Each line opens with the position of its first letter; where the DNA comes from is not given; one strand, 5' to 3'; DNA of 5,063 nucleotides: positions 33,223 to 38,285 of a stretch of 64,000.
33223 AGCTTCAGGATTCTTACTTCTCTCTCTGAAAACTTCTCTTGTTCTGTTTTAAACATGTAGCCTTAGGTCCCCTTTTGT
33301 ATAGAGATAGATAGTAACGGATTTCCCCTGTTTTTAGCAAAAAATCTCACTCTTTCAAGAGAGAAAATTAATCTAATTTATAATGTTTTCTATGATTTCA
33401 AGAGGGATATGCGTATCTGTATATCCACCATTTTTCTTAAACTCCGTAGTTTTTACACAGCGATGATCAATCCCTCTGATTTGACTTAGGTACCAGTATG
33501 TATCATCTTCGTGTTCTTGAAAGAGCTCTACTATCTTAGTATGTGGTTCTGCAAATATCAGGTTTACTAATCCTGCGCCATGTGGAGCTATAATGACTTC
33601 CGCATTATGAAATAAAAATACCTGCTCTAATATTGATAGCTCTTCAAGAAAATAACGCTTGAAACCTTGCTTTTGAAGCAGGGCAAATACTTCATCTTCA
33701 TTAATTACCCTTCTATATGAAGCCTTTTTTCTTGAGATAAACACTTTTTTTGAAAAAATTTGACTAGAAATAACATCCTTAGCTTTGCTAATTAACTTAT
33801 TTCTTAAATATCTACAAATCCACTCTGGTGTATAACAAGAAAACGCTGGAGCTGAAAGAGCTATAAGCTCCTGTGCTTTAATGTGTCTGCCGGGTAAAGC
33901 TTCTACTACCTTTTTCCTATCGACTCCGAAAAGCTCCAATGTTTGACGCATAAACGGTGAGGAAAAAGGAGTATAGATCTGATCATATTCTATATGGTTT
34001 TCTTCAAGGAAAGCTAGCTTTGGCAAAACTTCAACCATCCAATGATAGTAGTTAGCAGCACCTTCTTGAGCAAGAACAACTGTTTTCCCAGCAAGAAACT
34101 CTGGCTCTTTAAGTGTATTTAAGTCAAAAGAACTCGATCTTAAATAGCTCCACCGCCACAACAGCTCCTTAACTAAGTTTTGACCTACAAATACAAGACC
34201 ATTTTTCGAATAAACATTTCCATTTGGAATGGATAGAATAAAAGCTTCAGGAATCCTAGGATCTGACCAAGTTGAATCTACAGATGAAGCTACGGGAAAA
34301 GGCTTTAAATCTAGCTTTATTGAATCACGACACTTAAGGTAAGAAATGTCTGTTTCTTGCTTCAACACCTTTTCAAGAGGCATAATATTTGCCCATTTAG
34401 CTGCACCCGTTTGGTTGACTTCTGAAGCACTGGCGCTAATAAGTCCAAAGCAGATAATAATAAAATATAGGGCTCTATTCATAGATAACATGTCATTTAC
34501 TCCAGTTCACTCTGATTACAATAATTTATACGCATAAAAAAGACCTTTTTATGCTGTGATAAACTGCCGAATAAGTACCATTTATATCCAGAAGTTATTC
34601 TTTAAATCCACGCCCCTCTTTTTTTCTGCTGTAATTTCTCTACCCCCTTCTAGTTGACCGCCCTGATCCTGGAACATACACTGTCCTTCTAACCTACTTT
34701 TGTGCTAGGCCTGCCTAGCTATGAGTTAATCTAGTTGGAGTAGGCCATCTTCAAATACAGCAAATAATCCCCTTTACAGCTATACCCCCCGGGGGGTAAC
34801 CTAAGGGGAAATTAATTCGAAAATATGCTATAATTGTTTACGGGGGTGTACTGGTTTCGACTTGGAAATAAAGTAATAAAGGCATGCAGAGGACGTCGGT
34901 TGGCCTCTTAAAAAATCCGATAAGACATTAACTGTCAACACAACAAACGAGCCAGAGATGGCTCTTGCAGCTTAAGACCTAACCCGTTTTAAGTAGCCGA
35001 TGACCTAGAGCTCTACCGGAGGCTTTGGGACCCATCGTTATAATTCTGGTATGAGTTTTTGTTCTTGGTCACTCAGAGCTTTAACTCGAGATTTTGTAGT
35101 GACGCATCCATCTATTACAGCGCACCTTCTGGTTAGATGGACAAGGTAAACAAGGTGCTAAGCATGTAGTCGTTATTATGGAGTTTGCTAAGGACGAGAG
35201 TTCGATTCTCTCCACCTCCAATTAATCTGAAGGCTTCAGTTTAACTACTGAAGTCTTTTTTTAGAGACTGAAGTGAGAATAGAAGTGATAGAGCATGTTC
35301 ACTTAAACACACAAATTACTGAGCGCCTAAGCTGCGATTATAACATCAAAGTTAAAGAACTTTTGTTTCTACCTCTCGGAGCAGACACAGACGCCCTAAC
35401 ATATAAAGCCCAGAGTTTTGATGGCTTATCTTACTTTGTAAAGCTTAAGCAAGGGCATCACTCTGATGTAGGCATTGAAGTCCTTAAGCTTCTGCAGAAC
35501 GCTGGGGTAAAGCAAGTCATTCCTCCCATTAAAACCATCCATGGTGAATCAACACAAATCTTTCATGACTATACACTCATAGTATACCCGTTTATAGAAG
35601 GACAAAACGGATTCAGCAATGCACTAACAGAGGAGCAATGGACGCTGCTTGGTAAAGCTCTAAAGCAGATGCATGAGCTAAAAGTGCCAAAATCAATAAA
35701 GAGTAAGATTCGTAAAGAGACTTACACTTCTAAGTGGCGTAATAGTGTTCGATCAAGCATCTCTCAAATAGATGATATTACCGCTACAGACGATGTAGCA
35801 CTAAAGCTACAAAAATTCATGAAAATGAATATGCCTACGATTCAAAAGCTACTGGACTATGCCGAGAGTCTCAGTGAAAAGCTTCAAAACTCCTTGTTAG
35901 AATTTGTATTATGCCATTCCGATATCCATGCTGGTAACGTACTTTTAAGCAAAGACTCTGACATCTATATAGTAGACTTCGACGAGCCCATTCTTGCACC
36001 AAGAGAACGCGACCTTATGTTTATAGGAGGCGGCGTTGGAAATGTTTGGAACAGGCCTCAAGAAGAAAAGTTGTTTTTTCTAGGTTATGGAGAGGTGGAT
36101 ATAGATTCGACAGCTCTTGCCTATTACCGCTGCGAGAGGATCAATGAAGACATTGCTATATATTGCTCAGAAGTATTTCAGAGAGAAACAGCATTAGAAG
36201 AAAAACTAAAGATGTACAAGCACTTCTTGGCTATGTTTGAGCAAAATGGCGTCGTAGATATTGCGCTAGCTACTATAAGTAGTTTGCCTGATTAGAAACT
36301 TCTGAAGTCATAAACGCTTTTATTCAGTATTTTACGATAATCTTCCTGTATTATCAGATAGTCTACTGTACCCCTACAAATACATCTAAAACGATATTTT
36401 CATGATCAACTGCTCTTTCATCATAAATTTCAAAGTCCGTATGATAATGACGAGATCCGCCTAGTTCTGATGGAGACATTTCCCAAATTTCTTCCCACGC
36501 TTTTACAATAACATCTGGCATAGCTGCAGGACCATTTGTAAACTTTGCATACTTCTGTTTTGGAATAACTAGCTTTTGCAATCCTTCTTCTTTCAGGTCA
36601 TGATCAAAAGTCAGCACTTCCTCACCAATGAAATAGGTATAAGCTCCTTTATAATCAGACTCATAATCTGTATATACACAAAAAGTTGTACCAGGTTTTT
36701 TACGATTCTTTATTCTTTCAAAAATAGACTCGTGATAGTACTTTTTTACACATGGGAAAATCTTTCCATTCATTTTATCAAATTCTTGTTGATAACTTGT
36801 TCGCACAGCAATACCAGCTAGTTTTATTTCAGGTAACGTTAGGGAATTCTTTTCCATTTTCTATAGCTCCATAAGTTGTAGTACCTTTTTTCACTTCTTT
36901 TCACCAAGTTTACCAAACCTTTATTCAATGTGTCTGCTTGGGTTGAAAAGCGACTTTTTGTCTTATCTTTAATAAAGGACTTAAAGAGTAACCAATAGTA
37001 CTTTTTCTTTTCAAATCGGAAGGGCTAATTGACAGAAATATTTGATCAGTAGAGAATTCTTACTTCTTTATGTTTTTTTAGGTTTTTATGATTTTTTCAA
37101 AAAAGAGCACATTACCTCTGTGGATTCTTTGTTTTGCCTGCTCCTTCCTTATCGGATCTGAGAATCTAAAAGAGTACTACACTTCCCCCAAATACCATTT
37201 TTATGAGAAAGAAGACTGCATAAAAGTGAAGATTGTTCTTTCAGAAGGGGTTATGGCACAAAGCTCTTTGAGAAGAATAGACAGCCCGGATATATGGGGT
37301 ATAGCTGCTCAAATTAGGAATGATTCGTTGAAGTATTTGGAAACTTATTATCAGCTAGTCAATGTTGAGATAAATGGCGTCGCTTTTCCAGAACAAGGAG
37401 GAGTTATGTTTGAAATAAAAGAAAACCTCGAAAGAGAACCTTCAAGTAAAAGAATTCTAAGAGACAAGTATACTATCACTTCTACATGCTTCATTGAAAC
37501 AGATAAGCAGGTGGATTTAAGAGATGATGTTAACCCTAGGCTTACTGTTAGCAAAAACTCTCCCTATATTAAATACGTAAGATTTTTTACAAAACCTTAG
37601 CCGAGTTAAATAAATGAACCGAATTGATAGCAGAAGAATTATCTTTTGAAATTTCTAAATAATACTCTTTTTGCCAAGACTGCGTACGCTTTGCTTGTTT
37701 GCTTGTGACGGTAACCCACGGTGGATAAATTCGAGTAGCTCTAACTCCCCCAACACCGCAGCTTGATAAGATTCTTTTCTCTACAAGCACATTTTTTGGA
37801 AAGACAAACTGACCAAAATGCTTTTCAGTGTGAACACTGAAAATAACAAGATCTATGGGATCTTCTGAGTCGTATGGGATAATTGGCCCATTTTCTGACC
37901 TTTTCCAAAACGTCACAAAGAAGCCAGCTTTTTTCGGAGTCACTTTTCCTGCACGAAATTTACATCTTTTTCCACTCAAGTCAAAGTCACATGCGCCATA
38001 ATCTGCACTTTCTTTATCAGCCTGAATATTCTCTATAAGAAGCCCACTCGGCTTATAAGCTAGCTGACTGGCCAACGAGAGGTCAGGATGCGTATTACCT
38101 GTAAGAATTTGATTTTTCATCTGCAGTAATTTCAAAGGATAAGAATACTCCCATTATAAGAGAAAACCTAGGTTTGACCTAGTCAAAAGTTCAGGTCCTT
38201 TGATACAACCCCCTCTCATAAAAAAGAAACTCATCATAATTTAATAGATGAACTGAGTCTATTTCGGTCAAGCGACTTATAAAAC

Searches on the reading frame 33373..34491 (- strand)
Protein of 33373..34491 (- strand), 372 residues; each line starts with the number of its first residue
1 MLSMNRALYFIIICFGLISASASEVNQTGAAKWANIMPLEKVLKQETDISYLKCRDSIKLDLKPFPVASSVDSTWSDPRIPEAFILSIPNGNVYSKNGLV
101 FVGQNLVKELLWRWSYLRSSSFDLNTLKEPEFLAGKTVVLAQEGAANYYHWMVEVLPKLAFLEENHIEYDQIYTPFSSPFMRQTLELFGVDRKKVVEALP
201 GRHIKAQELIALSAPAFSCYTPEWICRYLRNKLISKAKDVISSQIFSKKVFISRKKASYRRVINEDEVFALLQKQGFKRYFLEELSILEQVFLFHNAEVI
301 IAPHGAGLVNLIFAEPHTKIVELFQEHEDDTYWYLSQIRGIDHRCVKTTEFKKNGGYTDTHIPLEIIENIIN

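Call 3: search_protein_families(library=pfam, proteins=[window:33373-34491:-], max_evalue=1)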
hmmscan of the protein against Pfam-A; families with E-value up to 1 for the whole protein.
window:33373-34491:- (372 aa): 1 family
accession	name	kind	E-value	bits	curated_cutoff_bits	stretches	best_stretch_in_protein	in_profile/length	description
PF04577.19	Glyco_transf_61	-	6.5e-32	111.1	27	1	148-321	1-137/137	Glycosyltransferase 61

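Call 4: search_protein_families(library=ncbifam, proteins=[window:33373-34491:-], max_evalue=1)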
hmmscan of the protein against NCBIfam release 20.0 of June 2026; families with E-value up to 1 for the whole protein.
window:33373-34491:- (372 aa): 0 families

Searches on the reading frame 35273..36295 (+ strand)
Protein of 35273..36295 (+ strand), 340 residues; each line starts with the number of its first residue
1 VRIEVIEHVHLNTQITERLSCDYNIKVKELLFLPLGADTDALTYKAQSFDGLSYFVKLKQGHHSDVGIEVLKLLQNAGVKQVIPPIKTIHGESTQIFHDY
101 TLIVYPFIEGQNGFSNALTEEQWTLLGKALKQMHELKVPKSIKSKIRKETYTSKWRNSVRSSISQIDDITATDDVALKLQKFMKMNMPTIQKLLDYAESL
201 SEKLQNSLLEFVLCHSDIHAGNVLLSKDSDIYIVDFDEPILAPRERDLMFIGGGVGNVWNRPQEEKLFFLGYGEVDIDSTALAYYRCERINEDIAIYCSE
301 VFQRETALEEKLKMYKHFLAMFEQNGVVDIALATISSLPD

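Call 3: search_protein_families(library=pfam, proteins=[window:35273-36295:+], max_evalue=1)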
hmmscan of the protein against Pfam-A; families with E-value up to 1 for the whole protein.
window:35273-36295:+ (340 aa): 7 families
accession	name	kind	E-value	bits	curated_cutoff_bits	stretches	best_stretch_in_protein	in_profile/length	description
PF01636.29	APH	-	3e-14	53.8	23.2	1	34-252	4-210/239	Phosphotransferase enzyme family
PF01633.27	Choline_kinase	-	7.9e-09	35.7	29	1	121-237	87-189/300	Choline/ethanolamine kinase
PF02958.26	EcKL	-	1.4e-05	25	22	1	140-250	148-259/294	Ecdysteroid kinase-like family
PF03109.22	ABC1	-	0.00011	21.8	22.9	1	128-236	122-211/244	ABC1 atypical kinase-like domain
PF03881.20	Fructosamin_kin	-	0.0025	17.5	22.4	1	53-237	42-214/288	Fructosamine kinase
PF19974.5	TCAD9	-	0.039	13.5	40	1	184-238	285-323/429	Ternary complex associated domain 9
PF06293.20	Kdo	-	0.22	11.4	21.3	0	167-237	97-167/207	Lipopolysaccharide kinase (Kdo/WaaP) family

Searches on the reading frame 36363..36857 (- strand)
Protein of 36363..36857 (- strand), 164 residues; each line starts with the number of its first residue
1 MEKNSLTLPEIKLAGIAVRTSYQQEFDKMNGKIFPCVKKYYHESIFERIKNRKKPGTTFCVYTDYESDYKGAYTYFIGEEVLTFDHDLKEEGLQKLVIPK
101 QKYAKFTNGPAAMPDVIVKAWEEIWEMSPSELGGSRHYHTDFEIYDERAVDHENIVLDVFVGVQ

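Call 3: search_protein_families(library=pfam, proteins=[window:36363-36857:-], max_evalue=1)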
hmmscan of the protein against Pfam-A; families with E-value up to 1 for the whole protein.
window:36363-36857:- (164 aa): 2 families
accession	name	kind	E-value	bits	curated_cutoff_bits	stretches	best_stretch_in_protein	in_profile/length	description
PF14526.11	Cass2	-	2.5e-22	80.1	27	1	7-161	4-148/150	Integron-associated effector binding protein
PF06445.20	GyrI-like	-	2.7e-16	60.7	26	1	6-163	6-154/155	GyrI-like small molecule binding domain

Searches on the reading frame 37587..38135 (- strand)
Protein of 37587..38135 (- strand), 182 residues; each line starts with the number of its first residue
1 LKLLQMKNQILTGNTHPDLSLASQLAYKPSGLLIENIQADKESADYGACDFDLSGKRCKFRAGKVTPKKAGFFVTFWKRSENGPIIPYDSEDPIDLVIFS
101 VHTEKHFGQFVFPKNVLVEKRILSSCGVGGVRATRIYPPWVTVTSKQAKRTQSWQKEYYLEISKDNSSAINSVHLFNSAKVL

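Call 3: search_protein_families(library=pfam, proteins=[window:37587-38135:-], max_evalue=1)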
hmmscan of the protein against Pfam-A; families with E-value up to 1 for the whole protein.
window:37587-38135:- (182 aa): 1 family
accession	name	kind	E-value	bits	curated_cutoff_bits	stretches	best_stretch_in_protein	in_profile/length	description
PF08877.16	MepB-like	-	1.6e-44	151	27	1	41-161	2-122/122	MepB-like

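Call 4: search_protein_families(library=ncbifam, proteins=[window:37587-38135:-], max_evalue=1)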
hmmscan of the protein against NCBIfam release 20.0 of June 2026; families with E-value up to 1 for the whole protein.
window:37587-38135:- (182 aa): 0 families
